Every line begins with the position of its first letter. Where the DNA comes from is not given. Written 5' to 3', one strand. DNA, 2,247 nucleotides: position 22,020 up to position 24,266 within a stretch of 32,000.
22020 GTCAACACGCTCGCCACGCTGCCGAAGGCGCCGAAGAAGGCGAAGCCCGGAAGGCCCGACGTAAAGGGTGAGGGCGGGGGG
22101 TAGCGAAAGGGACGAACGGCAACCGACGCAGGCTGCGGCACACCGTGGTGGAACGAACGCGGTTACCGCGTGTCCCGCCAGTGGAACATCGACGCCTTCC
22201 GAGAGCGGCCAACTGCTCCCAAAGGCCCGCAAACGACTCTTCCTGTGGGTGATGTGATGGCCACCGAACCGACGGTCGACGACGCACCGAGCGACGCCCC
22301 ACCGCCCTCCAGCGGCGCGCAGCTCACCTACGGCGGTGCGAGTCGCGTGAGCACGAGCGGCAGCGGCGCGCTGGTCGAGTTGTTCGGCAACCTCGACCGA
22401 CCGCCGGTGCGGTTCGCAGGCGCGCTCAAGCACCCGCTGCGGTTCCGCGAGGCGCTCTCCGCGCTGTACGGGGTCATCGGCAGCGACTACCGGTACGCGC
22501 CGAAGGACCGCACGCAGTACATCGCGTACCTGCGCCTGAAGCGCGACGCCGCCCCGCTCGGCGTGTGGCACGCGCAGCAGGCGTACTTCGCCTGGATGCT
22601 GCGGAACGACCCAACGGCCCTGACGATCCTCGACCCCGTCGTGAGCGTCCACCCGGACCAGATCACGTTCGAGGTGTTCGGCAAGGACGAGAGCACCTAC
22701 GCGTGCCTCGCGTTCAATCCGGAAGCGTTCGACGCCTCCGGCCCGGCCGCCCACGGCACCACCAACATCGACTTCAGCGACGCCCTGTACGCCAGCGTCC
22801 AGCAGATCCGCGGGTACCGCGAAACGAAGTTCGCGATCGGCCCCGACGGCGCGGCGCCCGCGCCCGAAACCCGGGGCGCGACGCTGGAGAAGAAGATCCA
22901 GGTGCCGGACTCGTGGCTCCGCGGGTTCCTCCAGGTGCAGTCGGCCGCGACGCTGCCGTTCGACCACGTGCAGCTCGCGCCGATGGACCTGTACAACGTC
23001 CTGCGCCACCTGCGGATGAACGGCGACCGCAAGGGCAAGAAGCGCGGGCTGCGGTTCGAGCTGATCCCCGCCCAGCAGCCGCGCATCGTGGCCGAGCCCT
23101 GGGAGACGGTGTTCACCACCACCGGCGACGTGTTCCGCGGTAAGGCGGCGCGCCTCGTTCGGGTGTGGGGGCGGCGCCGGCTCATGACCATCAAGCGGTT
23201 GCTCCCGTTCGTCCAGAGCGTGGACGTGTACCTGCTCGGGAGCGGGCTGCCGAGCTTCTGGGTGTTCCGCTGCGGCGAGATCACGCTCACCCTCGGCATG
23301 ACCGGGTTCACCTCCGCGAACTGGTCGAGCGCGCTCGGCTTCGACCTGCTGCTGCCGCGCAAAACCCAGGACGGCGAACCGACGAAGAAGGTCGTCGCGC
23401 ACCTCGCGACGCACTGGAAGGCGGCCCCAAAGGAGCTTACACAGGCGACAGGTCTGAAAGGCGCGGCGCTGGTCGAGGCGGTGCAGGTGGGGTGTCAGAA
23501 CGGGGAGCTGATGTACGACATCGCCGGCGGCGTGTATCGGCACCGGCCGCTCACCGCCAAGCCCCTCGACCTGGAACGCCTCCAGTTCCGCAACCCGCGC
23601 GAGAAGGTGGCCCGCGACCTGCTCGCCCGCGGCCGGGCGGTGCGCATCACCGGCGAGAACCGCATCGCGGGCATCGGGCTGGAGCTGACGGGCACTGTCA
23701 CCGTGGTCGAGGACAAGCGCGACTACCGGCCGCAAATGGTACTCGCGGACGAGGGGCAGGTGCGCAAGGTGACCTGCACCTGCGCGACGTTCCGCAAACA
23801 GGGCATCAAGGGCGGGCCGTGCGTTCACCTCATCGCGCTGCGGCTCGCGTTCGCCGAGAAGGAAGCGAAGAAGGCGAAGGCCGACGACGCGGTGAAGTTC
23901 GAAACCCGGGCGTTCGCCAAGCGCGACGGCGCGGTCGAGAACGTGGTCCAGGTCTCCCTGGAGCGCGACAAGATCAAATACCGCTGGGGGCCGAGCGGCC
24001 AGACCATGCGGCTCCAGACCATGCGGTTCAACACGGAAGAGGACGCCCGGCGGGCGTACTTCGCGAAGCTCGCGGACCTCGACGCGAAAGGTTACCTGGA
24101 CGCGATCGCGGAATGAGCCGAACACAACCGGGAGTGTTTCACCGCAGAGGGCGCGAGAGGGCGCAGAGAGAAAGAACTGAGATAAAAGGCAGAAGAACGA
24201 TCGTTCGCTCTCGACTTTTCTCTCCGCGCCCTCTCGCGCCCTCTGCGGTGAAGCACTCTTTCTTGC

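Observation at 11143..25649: Retron-type RT at the end of a co-directional HEAT+BRCT / acidic / beta-propeller+HEAT / SWIM+WGR gene block: a candidate undescribed RT-associated system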

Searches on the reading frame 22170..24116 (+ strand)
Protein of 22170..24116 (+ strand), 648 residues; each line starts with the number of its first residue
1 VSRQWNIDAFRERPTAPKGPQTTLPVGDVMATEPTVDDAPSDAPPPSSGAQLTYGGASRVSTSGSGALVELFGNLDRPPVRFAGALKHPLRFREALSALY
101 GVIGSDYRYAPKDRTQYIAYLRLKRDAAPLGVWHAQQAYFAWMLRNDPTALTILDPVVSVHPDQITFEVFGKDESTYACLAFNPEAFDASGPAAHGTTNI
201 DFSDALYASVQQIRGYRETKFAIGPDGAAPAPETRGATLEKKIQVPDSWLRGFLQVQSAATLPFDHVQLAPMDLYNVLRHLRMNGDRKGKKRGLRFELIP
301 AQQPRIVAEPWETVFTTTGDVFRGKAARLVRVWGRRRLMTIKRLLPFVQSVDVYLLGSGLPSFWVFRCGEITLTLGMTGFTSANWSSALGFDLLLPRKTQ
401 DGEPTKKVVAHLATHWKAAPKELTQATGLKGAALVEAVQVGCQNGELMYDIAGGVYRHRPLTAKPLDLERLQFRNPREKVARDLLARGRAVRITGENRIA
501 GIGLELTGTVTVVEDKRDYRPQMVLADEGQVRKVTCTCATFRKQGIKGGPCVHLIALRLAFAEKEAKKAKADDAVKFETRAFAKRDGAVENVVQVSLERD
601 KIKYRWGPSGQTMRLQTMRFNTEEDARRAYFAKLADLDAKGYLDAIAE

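Call 3: search_protein_families(library=pfam, proteins=[window:22257-24116:+], max_evalue=0.01)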
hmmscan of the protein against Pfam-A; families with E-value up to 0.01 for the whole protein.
window:22257-24116:+ (619 aa): 1 family
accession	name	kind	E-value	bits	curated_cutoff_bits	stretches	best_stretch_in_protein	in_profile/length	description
PF04434.22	SWIM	-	0.00024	21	19.6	1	498-528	6-33/38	SWIM zinc finger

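Call 4: search_protein_families(library=padloc, proteins=[window:22257-24116:+], max_evalue=0.01)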
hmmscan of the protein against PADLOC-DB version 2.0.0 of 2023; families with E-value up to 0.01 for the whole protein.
window:22257-24116:+ (619 aa): 1 family
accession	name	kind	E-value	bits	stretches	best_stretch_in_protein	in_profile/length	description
PDLC02972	SWIM_XIII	-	4.5e-189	627.3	1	22-537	4-508/509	-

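Call 40: search_protein_families(library=ncbifam, proteins=[window:22257-24116:+], max_evalue=0.1)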
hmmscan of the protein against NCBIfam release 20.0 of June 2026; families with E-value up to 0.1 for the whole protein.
window:22257-24116:+ (619 aa): 0 families

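Call 65: search_solved_structures(query=window:22257-24116:+, max_evalue=1)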
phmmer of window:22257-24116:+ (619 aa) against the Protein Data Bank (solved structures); distinct sequences matched with E-value up to 1: 0.

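Call 68: find_homologous_proteins(query=window:22257-24116:+, max_evalue=0.00001)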
Query window:22257-24116:+ (619 aa): 1090 proteins with E <= 0.00001 among 8000 candidates; the best 120 are listed.
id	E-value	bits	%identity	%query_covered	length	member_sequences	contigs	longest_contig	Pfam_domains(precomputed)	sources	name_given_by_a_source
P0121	0.0e+0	1296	91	100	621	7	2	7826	-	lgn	-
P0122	0.0e+0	1234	88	100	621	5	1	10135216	-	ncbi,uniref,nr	ncbi:swim zinc finger domain-containing protein : SWIM zinc finger-containing protein OS=Singulispha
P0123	0.0e+0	1225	88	97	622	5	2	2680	-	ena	-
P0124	0.0e+0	1221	87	97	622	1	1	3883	-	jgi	jgi:hypothetical protein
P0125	0.0e+0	1218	88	97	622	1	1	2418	-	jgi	-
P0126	0.0e+0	1214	86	100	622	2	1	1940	-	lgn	-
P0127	0.0e+0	1212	86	100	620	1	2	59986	-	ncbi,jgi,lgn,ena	jgi:hypothetical protein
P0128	0.0e+0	1212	87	97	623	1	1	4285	-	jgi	jgi:hypothetical protein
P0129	0.0e+0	1210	87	97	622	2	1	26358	-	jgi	jgi:hypothetical protein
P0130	0.0e+0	1209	86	100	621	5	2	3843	-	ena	-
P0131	0.0e+0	1208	86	100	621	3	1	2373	-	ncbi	-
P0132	0.0e+0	1208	86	100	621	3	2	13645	-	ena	-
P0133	0.0e+0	1205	86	100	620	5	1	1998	-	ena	-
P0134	0.0e+0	1205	86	100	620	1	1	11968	-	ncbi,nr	ncbi:MAG: SWIM zinc finger family protein [Planctomycetes bacterium]|nr:SWIM zinc finger family prot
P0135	0.0e+0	1204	86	97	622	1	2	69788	-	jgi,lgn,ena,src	-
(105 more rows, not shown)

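Call 79: predict_structure(alignment_id=A4)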
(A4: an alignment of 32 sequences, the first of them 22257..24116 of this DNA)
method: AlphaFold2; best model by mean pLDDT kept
length: 619 residues; sequences in the alignment: 32
mean_pLDDT: 74.5   pTM: 0.70
mean pLDDT of the five models: 74.5, 73.4, 73.4, 72.6, 69.7
residues with pLDDT >= 90: 82; 70-90: 347; 50-70: 128; < 50: 62
segments of 3 or more residues with pLDDT < 50: 1-14, 198-206, 350-371, 499-501, 540-547, 617-619
pLDDT, mean of each block of 10 residues (from residue 1): 32 52 77 83 80 90 90 62 66 71 72 70 72 87 68 89 81 80 88 65 52 67 66 80 90 73 80 89 86 82 76 88 80 85 81 42 39 79 90 91 80 79 87 55 59 76 80 74 87 70 76 71 79 65 47 79 79 80 77 80 84 63
secondary structure, 60 per line:
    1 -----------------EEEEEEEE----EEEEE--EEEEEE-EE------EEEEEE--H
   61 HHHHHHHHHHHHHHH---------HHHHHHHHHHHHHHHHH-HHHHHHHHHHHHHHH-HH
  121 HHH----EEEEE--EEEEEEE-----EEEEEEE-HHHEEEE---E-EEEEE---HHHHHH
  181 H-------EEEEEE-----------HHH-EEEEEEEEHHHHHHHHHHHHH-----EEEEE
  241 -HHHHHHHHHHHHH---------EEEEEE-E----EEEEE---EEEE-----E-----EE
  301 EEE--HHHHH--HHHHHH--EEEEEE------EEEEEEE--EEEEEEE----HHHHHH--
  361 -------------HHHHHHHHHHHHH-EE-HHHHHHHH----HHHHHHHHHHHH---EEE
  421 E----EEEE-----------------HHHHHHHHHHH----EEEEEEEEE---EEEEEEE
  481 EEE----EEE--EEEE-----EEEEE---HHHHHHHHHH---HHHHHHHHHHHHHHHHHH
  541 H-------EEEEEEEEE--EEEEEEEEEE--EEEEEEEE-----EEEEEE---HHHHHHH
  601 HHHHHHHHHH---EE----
elements in order: E18-25 E30-34 E37-42 E52-57 H60-75 H85-101 H103-117 H119-123 E128-132 E135-141 E147-153 E158-161 E167-171 H175-181 E189-194 E210-217 H218-230 E236-240 H242-254 E264-269 E276-280 E284-287 E299-303 H306-310 H313-318 E321-326 E333-339 E342-348 H353-358 H374-386 H391-398 H403-414 E418-421 E426-429 H447-457 E462-470 E474-483 E488-490 E493-496 E502-506 H510-519 H523-541 E549-557 E560-569 E572-579 E585-590 H594-610

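Call 81: fold_search(model_id=the predicted structure, library=pdb)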
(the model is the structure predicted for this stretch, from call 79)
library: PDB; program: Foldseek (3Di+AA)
matches with E <= 10: 1126; with E <= 0.001: 455
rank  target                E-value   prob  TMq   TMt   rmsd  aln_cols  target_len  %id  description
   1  3p91                  8.1e-09  1.00  0.29  0.68   7.3       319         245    9  Crystal structure of Proliferating Cellular Nuclear Antigen from Entamoeba histolytica (released 2011-06-01)
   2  6hvo_A                1.3e-08  1.00  0.29  0.66   8.4       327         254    8  Crystal structure of human PCNA in complex with three peptides of p12 subunit of human polymerase delta (released 2019-01-23)
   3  5yd8_Z                1.6e-08  1.00  0.29  0.67   7.9       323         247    9  Crystal structure of human PCNA in complex with APIM of human ZRANB3 (released 2018-04-18)
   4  2zvl_F                2.3e-08  1.00  0.27  0.62   9.0       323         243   10  Crystal structure of PCNA in complex with DNA polymerase kappa fragment (released 2009-02-10)
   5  4d2g_B                2.3e-08  1.00  0.28  0.62   9.5       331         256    9  Crystal structure of human PCNA in complex with p15 peptide (released 2015-03-18)
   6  6wac                  2.5e-08  1.00  0.28  0.64   8.5       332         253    9  FF248-249AA PCNA mutant defective in BIR (released 2020-09-30)
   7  6j0j_D                2.6e-08  1.00  0.29  0.66   7.9       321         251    7  Crystal structure of Proliferating Cell Nuclear Antigen from Leishmania donovani with an unexplained density near resi (released 2019-01-23)
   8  5e0u_A                2.6e-08  1.00  0.27  0.62   9.2       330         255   10  Human PCNA variant (S228I) complexed with p21 at 1.9 Angstroms (released 2016-04-20)
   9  5hac_A                3.3e-08  1.00  0.29  0.65   8.0       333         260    7  Crystal structure of Proliferating Cell Nuclear Antigen from Leishmania donovani at 2.95 A resolution (released 2016-03-23)
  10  5hac_E                3.5e-08  1.00  0.29  0.64   8.7       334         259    7  Crystal structure of Proliferating Cell Nuclear Antigen from Leishmania donovani at 2.95 A resolution (released 2016-03-23)
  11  7bup_A                4.3e-08  1.00  0.29  0.70   8.0       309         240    9  Crystal structure of PCNA from pathogenic yeast Candida albicans (released 2021-02-17)
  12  6j0j_E                4.3e-08  1.00  0.30  0.66   7.9       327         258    7  Crystal structure of Proliferating Cell Nuclear Antigen from Leishmania donovani with an unexplained density near resi (released 2019-01-23)
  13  7ti8_G                4.5e-08  1.00  0.29  0.65   7.5       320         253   11  Structure of the yeast clamp loader (Replication Factor C RFC) bound to the open sliding clamp (Proliferating Cell Nuc (released 2022-02-16)
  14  3k4x_A                4.8e-08  1.00  0.26  0.22  23.5       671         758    8  Eukaryotic Sliding Clamp PCNA Bound to DNA (released 2010-02-16)
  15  8f5q_E                5.0e-08  1.00  0.27  0.64   8.9       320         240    9  Crystal structure of human PCNA in complex with the PIP box of FBH1 (released 2023-09-27)
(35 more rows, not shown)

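Call 82: search_protein_families(library=pfam, alignment_id=A4, max_evalue=1)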
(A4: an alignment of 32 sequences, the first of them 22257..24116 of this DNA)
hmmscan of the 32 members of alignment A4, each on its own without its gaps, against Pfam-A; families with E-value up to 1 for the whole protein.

A. member 1, window:22257-24116:+ (619 aa): 2 families
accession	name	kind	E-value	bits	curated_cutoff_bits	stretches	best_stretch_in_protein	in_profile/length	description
PF04434.22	SWIM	-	0.00024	21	19.6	1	498-528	6-33/38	SWIM zinc finger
PF05406.20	WGR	-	0.11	13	22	1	573-615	32-74/79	WGR domain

B. families by the number of members that match (of 32 scanned): 4 families
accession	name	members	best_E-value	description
PF04434.22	SWIM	32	1.3e-05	SWIM zinc finger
PF05406.20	WGR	20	0.00036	WGR domain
PF24118.1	DUF7392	14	0.0073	Domain of unknown function (DUF7392)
PF20766.2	DUF447_C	1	0.07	Protein of unknown function (DUF447)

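Call 111: search_protein_families(library=pfam, proteins=[window:22170-24116:+], max_evalue=0.01)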
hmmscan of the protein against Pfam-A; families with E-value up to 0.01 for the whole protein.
window:22170-24116:+ (648 aa): 1 family
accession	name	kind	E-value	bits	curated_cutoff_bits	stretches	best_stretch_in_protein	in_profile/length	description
PF04434.22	SWIM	-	0.00025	20.9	19.6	1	527-557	6-33/38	SWIM zinc finger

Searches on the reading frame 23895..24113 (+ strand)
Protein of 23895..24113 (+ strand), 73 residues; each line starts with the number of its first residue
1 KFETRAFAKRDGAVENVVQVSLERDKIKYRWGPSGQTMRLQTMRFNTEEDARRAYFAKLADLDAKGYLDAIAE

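Call 23: search_protein_families(library=pfam, proteins=[window:23895-24113:+], max_evalue=10)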
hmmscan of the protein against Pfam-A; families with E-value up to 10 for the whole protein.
seq(73 aa): 2 families
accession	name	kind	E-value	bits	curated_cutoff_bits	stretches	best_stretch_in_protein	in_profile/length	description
PF05406.20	WGR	-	0.0019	18.7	22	1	26-70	31-75/79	WGR domain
PF19005.6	DUF5734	-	0.043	14.5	27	1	35-55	59-79/83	Domain of unknown function (DUF5734)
